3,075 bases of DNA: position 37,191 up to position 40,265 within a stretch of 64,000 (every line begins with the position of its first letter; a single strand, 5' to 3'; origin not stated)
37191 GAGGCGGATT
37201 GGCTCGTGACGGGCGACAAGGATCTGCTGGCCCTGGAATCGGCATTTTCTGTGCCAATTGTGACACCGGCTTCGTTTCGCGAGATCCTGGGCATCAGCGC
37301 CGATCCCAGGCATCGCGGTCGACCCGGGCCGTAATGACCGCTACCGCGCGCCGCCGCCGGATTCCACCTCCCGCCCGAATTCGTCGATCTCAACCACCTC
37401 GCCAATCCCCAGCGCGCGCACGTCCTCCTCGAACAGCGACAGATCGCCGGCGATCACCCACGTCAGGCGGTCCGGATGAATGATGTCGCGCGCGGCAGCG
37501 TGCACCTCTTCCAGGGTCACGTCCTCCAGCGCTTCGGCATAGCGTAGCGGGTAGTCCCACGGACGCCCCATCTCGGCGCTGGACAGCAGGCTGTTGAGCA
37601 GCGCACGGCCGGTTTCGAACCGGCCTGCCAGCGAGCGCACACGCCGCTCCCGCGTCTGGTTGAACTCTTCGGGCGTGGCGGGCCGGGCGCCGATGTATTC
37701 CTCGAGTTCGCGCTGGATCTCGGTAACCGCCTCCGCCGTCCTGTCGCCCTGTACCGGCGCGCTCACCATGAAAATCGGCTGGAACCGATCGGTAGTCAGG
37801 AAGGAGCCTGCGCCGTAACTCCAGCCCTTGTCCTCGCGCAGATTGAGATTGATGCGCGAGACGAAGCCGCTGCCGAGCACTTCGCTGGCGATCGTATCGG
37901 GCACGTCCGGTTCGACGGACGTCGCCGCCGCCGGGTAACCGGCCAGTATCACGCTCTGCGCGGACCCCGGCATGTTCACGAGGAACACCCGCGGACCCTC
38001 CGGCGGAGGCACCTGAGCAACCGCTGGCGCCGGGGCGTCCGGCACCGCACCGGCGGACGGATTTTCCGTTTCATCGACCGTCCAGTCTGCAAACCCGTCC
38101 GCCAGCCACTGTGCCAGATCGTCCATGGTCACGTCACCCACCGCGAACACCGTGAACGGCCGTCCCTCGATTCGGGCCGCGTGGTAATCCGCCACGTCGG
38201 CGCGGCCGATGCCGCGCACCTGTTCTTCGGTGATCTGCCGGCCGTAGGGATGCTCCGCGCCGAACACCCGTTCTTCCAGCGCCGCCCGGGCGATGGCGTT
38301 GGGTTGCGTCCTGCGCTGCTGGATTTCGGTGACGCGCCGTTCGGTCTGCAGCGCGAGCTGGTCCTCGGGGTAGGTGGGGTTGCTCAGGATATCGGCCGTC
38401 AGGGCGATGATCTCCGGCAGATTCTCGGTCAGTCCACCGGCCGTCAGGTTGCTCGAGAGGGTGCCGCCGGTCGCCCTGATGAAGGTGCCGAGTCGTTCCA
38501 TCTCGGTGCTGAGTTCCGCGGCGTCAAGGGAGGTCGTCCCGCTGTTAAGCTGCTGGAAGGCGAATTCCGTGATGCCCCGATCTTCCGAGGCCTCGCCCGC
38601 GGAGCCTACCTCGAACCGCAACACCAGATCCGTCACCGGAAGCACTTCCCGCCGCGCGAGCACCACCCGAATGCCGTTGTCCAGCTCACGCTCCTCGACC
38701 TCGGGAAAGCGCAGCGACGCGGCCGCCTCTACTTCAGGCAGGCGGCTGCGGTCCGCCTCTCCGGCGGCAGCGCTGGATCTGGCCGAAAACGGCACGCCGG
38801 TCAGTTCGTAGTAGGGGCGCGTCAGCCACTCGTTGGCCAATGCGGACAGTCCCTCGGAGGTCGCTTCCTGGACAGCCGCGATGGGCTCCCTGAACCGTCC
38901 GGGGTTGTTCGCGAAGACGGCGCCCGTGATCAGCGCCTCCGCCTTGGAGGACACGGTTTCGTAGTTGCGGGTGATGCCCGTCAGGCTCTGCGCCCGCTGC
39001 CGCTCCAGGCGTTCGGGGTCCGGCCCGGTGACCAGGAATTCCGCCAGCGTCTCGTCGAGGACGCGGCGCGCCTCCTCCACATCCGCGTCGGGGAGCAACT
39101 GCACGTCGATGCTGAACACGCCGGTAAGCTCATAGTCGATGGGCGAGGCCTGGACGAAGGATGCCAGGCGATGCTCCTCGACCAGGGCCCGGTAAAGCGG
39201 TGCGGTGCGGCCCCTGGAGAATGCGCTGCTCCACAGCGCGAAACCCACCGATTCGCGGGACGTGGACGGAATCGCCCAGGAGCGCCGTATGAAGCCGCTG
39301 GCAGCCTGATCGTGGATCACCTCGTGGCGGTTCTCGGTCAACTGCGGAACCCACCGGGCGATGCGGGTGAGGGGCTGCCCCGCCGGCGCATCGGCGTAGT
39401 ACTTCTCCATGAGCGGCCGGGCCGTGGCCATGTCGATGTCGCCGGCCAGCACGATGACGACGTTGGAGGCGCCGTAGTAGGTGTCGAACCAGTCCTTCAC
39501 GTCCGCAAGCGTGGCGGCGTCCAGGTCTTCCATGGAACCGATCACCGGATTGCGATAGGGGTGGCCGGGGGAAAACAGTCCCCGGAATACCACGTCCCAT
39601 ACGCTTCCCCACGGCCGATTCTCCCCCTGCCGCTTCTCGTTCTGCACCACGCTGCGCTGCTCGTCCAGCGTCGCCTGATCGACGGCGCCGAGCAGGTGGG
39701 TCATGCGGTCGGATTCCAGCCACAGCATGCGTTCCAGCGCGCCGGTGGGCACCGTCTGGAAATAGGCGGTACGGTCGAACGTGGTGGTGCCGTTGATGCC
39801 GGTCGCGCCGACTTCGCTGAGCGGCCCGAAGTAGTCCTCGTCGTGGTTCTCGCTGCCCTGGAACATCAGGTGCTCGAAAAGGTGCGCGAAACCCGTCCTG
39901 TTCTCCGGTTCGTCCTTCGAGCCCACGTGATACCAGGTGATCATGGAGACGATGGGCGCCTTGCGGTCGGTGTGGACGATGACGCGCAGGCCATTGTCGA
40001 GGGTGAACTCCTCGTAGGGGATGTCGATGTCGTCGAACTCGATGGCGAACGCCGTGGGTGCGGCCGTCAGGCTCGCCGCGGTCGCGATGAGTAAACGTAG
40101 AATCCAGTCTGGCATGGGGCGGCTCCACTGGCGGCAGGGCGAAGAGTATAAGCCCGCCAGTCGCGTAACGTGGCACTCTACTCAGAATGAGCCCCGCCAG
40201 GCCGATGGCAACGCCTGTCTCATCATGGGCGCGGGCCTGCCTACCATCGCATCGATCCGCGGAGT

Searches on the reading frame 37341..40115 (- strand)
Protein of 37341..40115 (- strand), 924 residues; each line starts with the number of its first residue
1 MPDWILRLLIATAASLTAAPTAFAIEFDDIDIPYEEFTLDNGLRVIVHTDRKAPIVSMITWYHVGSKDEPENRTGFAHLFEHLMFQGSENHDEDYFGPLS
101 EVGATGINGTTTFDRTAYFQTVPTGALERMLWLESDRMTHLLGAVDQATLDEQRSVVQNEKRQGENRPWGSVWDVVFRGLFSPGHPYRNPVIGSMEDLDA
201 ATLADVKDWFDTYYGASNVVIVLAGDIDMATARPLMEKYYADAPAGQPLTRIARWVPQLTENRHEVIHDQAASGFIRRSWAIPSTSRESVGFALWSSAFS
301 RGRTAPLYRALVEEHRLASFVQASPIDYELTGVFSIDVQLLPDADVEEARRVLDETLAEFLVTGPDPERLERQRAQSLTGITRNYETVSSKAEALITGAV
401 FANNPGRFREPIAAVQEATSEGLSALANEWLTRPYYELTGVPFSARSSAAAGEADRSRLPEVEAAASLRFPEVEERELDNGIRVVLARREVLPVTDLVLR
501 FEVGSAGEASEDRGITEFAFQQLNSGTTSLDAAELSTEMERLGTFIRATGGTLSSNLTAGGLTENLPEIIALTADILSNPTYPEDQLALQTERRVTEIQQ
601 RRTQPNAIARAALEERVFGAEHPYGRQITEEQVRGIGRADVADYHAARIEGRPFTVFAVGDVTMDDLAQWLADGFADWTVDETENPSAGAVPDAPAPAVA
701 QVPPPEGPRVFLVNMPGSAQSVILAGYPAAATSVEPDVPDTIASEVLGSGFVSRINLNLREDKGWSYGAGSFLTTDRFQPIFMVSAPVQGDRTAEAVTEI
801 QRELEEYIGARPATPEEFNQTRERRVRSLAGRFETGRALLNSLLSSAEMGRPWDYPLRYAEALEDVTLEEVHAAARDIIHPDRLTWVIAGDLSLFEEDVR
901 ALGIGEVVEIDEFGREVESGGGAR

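Call 15: search_protein_families(library=pfam, proteins=[window:37341-40115:-], max_evalue=0.001)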
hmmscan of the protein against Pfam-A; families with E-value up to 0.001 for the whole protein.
window:37341-40115:- (924 aa): 2 families
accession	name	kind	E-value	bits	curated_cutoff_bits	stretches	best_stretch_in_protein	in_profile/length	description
PF05193.26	Peptidase_M16_C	-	1.8e-50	171.8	23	2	201-376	2-180/181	Peptidase M16 inactive domain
PF00675.25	Peptidase_M16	-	1e-22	81.1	22.3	2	44-167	1-122/149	Insulinase (Peptidase family M16)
